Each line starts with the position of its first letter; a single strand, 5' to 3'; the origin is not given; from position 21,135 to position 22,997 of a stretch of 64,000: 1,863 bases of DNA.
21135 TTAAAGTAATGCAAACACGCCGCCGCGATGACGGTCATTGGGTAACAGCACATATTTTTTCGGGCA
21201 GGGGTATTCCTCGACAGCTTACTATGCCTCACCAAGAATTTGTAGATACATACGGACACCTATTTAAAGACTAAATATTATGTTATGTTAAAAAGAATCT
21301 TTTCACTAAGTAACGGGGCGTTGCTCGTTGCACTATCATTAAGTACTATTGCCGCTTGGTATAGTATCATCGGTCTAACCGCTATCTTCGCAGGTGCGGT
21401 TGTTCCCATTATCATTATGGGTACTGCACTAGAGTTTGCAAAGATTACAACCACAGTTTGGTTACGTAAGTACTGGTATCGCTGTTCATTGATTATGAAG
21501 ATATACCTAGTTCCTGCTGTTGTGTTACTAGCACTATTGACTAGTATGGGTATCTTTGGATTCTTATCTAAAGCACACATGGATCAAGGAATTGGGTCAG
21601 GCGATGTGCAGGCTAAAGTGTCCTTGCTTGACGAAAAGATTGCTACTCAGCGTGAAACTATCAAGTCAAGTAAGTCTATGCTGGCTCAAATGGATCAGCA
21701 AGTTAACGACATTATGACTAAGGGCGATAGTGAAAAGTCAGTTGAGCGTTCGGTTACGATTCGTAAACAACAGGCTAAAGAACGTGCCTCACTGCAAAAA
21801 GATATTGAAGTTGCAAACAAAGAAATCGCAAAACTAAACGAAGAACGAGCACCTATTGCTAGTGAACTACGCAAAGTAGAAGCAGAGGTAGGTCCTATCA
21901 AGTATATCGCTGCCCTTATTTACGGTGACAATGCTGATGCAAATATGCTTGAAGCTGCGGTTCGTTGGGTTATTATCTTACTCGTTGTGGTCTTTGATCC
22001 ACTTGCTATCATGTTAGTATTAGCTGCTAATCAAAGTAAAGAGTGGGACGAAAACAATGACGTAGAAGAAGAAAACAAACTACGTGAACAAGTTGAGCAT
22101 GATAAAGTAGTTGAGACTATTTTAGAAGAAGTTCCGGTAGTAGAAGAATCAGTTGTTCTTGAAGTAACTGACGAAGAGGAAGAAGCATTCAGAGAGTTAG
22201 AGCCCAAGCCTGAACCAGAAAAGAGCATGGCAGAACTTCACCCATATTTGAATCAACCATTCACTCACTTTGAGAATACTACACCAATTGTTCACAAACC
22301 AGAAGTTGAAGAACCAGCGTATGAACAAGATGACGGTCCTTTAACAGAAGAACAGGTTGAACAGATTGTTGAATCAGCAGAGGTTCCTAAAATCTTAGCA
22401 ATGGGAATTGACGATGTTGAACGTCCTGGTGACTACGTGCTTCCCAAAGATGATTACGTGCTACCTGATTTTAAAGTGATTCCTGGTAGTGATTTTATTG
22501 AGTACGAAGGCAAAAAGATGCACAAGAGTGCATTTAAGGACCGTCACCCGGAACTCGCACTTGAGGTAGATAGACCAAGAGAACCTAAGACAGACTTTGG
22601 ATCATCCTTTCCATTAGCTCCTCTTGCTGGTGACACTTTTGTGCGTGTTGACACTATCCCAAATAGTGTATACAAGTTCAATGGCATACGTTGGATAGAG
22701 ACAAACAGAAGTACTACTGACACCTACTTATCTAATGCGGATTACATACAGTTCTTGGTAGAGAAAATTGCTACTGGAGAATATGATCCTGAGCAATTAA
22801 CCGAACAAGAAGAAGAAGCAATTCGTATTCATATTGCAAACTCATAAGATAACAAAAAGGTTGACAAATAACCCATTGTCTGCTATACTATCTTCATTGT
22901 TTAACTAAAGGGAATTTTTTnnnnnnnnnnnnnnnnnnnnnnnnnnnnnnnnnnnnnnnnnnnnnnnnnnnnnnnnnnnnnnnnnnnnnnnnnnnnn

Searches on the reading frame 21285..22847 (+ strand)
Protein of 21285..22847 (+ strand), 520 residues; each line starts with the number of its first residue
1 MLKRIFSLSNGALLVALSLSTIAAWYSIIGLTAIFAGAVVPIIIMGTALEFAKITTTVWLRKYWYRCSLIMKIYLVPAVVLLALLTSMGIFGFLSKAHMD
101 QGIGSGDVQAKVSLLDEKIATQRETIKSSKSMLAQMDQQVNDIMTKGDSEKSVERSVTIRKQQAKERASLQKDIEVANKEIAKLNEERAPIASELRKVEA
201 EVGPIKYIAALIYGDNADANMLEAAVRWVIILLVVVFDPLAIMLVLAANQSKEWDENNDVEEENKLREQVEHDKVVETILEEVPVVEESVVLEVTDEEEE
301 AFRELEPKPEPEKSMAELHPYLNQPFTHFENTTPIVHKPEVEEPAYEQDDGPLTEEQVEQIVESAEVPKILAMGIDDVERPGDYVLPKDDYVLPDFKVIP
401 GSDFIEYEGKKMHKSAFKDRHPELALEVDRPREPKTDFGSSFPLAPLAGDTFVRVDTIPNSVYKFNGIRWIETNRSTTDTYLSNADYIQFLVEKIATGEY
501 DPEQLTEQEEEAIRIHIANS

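Call 10: search_protein_families(library=phrogs, proteins=[window:21285-22847:+], max_evalue=0.00001)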
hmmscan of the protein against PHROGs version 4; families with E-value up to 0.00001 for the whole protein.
window:21285-22847:+ (520 aa): 0 families

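Call 16: search_protein_families(library=pfam, proteins=[window:21285-22847:+], max_evalue=0.001)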
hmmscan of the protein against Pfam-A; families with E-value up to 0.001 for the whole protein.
window:21285-22847:+ (520 aa): 1 family
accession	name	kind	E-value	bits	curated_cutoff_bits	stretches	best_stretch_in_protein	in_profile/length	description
PF14362.11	DUF4407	-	0.00016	21.6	31.3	1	109-249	133-285/297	Domain of unknown function (DUF4407)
